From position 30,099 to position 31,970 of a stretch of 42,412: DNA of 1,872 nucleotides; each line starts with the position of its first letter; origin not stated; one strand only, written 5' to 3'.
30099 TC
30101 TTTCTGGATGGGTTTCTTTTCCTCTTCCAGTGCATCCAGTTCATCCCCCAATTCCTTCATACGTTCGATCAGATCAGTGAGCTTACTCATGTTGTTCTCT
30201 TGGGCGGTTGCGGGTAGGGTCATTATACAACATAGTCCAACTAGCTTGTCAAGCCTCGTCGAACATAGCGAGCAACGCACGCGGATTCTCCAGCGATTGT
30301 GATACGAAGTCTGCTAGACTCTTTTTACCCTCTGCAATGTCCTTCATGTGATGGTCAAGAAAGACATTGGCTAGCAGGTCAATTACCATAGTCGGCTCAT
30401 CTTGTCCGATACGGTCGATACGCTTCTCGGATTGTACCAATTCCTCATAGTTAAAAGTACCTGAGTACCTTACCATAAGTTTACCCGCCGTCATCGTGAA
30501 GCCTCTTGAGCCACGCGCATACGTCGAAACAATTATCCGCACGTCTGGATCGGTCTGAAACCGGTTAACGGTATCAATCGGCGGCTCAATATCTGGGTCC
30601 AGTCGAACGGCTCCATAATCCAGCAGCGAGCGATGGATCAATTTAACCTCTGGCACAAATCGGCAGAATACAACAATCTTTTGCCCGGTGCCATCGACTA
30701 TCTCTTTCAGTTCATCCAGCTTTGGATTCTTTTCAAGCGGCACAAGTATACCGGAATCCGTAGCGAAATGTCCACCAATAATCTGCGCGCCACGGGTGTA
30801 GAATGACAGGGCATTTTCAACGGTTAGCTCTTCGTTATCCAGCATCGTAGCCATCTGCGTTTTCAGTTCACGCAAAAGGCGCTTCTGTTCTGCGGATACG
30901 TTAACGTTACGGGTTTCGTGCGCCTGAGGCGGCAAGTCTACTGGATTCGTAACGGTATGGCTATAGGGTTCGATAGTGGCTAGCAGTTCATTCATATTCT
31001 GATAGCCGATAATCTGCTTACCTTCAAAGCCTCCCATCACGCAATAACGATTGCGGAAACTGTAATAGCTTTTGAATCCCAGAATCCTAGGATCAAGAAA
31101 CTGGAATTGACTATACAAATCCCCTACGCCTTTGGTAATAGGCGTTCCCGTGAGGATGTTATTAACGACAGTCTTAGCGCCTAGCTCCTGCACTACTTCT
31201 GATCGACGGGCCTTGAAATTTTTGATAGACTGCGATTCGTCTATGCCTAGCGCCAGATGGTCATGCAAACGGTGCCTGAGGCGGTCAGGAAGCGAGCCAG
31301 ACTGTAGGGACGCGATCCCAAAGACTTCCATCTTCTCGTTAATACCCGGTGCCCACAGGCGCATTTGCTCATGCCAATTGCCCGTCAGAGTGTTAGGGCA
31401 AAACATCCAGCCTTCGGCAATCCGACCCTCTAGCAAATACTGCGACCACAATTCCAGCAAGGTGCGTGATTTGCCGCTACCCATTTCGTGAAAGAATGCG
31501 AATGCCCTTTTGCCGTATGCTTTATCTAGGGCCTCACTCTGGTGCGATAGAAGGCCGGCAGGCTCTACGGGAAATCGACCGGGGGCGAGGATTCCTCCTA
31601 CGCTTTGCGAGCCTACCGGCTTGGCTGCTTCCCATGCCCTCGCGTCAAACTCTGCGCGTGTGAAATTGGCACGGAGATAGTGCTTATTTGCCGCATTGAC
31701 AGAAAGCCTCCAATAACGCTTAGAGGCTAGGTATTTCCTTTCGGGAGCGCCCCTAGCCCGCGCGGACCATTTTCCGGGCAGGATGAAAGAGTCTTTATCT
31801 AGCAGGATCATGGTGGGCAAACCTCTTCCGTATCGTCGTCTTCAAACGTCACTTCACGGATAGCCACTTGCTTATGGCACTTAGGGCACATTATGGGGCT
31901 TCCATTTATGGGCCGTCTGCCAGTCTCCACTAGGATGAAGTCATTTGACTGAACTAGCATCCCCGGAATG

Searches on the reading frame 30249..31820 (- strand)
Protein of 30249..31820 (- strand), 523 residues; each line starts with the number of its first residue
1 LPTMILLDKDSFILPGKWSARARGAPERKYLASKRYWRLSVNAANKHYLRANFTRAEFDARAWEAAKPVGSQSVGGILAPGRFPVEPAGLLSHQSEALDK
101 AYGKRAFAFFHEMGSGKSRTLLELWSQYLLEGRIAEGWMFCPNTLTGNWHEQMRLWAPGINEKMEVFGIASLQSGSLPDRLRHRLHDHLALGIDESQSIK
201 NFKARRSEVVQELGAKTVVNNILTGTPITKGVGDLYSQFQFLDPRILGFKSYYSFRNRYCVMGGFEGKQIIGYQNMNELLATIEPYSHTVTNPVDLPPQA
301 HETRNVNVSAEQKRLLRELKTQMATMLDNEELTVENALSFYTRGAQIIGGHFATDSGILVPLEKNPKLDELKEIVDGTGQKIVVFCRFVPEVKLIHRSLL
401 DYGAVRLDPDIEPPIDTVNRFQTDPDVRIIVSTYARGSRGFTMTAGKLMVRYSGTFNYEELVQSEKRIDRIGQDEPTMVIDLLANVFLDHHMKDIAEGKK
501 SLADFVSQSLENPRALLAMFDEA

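Call 31: search_protein_families(library=phrogs, proteins=[window:30249-31820:-], max_evalue=0.00001)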
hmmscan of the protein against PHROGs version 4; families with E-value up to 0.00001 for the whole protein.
window:30249-31820:- (523 aa): 3 families
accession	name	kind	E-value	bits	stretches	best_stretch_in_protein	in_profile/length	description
phrog_62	-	DNA, RNA and nucleotide metabolism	6.8e-79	266.8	1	88-506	695-1132/1881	DNA helicase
phrog_29996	-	unknown function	3.1e-09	36.3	1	188-509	838-1166/1189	-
phrog_21391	-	DNA, RNA and nucleotide metabolism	9e-07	27.4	0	377-470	1360-1453/2021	DNA helicase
